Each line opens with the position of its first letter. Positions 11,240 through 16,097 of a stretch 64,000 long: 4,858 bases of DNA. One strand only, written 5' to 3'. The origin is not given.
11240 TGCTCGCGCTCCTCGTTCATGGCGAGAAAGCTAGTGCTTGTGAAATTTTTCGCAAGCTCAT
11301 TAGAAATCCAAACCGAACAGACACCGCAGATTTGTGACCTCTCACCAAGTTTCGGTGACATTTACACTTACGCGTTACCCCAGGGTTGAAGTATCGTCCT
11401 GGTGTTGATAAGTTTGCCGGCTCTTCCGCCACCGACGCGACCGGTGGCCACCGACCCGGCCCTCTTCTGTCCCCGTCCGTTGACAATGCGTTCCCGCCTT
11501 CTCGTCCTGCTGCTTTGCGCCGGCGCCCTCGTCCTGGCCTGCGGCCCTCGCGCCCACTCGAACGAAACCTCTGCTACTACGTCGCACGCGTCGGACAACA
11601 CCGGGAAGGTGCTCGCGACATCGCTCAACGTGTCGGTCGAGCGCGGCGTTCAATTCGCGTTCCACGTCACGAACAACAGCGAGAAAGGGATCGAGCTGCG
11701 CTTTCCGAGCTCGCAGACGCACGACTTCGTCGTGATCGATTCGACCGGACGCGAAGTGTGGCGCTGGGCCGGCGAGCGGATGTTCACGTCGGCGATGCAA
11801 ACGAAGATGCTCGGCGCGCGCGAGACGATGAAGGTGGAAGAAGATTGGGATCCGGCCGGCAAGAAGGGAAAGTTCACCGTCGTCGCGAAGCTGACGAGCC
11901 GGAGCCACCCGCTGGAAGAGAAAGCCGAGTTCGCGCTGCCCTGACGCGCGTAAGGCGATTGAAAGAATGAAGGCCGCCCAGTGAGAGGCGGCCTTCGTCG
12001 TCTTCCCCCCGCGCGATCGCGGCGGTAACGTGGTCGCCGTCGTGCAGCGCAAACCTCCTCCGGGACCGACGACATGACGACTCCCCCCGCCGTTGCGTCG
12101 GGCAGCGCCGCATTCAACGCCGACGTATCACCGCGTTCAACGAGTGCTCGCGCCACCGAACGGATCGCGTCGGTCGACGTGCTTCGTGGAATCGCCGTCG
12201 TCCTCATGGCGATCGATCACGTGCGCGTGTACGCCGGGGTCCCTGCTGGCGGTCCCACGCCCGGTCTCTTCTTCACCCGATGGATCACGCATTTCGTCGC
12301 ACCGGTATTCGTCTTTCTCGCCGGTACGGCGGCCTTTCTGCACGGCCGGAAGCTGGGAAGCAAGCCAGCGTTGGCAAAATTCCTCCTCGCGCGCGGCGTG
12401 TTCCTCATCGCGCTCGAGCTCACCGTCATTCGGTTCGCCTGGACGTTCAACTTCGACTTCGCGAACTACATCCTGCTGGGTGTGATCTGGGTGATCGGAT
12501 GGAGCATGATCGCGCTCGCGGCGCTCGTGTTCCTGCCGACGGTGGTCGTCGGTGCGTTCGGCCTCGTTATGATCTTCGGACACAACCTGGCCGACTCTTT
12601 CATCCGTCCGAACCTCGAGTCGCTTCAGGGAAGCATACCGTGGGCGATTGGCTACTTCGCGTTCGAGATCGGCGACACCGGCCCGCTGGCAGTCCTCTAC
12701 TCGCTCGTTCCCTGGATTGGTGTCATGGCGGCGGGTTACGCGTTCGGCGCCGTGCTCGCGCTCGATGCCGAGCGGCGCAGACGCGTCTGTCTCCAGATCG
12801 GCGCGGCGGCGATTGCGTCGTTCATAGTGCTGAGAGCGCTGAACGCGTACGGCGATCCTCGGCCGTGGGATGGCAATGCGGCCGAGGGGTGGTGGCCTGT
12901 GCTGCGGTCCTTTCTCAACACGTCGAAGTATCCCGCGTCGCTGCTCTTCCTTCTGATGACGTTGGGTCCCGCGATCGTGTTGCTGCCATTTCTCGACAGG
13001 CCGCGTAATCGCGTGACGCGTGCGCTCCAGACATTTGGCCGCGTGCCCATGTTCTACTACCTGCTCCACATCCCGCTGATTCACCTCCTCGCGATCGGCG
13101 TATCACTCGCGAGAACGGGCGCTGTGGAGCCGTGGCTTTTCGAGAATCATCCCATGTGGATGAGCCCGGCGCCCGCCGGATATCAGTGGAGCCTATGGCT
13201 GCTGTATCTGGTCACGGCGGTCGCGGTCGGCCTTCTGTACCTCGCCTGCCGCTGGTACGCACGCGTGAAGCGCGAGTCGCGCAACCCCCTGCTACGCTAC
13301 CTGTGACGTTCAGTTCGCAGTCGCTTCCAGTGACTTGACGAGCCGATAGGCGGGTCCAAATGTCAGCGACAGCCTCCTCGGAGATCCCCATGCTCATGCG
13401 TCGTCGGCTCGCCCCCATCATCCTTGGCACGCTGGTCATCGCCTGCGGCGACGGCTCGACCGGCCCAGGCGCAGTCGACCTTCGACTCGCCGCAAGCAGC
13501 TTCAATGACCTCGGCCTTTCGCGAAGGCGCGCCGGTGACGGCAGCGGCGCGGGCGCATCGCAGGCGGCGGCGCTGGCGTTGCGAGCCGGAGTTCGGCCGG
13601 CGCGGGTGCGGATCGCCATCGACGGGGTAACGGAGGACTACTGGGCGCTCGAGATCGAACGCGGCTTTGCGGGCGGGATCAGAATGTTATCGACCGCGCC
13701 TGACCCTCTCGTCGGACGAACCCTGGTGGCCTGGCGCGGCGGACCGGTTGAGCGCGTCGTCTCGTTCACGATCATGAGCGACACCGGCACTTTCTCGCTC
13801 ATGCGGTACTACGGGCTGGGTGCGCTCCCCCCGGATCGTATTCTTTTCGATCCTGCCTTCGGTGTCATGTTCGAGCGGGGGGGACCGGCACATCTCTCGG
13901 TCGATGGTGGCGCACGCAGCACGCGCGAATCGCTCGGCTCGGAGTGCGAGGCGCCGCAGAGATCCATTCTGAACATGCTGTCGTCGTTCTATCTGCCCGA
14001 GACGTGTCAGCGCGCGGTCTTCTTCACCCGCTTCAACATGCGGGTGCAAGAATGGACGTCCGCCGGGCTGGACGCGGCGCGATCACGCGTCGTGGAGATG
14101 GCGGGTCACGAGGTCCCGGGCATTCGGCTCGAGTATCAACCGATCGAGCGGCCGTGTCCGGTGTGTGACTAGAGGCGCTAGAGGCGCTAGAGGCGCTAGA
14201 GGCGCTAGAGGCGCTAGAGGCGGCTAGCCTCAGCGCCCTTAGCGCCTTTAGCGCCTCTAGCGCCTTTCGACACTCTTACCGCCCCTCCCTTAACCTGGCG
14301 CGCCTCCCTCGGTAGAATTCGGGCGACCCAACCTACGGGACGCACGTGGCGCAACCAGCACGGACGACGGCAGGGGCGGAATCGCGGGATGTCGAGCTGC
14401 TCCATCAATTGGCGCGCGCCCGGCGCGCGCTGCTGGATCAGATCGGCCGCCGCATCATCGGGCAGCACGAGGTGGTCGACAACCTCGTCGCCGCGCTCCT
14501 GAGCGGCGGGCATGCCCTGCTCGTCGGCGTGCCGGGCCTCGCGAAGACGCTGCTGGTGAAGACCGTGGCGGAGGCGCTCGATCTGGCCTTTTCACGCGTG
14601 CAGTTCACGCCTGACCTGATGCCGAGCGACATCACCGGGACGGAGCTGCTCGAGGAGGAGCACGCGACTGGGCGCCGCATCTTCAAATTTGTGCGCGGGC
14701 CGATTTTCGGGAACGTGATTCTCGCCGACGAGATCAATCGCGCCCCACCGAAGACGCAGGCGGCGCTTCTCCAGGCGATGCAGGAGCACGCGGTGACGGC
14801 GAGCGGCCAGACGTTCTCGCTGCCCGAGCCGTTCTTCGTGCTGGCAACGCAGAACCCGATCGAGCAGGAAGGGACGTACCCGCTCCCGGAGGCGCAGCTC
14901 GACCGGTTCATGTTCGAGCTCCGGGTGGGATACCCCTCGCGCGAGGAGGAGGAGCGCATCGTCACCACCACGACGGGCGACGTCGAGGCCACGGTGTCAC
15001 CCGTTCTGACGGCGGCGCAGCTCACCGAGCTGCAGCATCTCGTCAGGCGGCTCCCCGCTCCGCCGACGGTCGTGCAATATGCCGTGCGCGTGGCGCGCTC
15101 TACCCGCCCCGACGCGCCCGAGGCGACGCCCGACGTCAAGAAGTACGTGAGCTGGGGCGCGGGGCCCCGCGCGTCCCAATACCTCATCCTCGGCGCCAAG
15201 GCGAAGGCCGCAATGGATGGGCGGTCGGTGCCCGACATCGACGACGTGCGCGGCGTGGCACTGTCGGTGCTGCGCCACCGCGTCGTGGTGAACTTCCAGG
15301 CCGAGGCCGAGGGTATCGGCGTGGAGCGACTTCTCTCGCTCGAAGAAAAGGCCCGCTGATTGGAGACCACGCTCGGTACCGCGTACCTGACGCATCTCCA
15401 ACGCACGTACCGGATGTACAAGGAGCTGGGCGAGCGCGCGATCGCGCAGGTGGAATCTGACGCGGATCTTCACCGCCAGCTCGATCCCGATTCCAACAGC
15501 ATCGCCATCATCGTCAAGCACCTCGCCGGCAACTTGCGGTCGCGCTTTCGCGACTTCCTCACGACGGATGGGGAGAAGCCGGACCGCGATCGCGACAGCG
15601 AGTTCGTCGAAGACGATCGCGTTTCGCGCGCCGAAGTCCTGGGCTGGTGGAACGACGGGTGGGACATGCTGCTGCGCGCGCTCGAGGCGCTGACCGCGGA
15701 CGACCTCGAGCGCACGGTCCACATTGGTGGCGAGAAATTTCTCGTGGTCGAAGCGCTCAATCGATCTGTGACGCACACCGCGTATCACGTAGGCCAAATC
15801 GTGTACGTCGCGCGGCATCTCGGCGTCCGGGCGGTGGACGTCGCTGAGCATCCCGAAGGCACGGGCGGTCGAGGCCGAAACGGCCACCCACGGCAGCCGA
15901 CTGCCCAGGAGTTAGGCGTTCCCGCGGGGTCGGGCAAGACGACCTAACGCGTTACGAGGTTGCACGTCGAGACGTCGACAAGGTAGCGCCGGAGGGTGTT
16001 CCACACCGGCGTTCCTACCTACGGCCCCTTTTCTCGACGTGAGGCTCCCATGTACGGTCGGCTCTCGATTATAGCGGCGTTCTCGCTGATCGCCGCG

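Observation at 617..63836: The word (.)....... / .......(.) is strongly over-represented, occurs in every reading frame, and forces rare codons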

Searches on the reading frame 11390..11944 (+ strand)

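Call 32: search_protein_families(library=pfam, proteins=[window:11390-11944:+], max_evalue=0.01)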
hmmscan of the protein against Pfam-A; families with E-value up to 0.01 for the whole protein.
window:11390-11944:+ (184 aa): 1 family
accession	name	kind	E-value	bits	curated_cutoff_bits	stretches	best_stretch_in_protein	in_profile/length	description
PF12690.13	BsuPI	-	1.6e-25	89.5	22.9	1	81-171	7-99/101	Intracellular proteinase inhibitor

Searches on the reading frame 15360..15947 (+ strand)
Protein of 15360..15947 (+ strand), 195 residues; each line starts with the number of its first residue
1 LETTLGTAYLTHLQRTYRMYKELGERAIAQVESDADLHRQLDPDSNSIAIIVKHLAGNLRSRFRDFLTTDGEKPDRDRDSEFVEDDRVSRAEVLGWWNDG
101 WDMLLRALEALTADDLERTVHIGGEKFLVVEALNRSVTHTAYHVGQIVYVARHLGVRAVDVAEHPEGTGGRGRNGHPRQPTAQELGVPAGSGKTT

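Call 32: search_protein_families(library=pfam, proteins=[window:15360-15947:+], max_evalue=0.01)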
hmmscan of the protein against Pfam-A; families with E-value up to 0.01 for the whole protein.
window:15360-15947:+ (195 aa): 4 families
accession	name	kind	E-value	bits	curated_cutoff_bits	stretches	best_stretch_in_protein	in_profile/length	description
PF07609.16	DUF1572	-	2.2e-55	187.3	23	1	6-154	3-149/163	Protein of unknown function (DUF1572)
PF12867.12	DinB_2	-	1.3e-12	48.7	24.8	1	27-147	16-128/128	DinB superfamily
PF04978.18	MST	-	2.1e-09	38.4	27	1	33-147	21-140/149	Mycothiol-S-transferase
PF11716.13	MDMPI_N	-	0.0044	18.1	24.2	1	29-124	13-116/140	Mycothiol maleylpyruvate isomerase N-terminal domain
